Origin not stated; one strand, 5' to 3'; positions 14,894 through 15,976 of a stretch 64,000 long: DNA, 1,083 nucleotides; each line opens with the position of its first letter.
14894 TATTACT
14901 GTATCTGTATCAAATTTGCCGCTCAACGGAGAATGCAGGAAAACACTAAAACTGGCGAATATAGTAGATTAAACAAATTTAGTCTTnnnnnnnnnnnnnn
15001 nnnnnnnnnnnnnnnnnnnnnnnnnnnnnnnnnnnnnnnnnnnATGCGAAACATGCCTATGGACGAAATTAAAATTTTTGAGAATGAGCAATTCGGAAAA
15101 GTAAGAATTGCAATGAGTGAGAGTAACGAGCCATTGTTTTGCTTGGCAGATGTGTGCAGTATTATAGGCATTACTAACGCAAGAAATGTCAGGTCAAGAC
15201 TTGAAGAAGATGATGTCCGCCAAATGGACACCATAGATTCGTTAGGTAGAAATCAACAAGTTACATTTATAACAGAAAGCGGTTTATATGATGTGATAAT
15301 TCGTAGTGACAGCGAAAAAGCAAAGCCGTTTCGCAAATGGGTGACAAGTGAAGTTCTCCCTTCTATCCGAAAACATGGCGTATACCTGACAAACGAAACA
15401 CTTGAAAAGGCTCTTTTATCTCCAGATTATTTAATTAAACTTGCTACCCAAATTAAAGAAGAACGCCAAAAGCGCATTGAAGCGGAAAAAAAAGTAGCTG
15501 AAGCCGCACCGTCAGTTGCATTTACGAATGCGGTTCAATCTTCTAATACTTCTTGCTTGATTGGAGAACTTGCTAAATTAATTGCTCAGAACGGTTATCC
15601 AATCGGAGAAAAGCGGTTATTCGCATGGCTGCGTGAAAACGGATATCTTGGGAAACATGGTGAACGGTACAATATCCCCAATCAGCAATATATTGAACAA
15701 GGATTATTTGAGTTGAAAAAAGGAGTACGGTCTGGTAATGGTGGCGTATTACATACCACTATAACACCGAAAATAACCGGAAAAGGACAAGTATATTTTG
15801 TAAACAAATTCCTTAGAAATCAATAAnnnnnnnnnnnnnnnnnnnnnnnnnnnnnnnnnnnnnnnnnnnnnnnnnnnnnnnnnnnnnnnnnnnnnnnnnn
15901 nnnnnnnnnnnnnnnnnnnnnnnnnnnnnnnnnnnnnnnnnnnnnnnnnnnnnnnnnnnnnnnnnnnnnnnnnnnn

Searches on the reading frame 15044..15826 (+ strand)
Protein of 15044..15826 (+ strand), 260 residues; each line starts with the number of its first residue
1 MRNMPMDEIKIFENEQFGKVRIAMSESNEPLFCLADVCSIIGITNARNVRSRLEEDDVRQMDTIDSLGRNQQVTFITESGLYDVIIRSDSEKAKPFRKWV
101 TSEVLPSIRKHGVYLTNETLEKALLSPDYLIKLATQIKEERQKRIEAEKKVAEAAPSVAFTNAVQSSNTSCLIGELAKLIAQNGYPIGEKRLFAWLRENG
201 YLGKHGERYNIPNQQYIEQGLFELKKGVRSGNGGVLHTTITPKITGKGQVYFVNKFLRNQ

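Call 60: search_protein_families(library=phrogs, proteins=[window:15044-15826:+], max_evalue=0.00001)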
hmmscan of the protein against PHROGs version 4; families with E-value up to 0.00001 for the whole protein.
window:15044-15826:+ (260 aa): 15 families
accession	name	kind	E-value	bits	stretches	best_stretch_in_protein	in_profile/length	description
phrog_130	-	transcription regulation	4.6e-90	303.9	1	2-259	153-411/480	anti-repressor Ant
phrog_2899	-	transcription regulation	5.5e-45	155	1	6-155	4-155/263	anti-repressor Ant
phrog_9438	-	transcription regulation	1.5e-37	129.1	1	148-259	2-114/121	anti-repressor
phrog_63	-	transcription regulation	2.2e-37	130.4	1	47-259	155-359/431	anti-repressor Ant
phrog_463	-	transcription regulation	2.3e-33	116.8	1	6-153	2-149/250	anti-repressor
phrog_25722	-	unknown function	1.7e-30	106.8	1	6-120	1-114/150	-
phrog_2593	-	transcription regulation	2.5e-29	103.8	1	17-163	27-192/255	anti-repressor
phrog_5060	-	transcription regulation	4.1e-26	93.4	1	19-141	16-144/224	anti-repressor Ant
phrog_7940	-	unknown function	6.8e-24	85.8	1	6-118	1-111/252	-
phrog_245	-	transcription regulation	1.1e-22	81.9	1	15-117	44-144/319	anti-repressor Ant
phrog_2011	-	transcription regulation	3.4e-22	80.5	1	10-126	2-122/275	anti-repressor Ant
phrog_15968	-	transcription regulation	1.3e-16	61.6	1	192-258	1-68/73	anti-repressor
phrog_2977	-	transcription regulation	7.8e-15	56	1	5-90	60-147/150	anti-repressor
phrog_9976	-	transcription regulation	2.1e-14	54.8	1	26-113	16-103/188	anti-repressor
phrog_7347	-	unknown function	2.2e-07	32.1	1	71-119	4-51/78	-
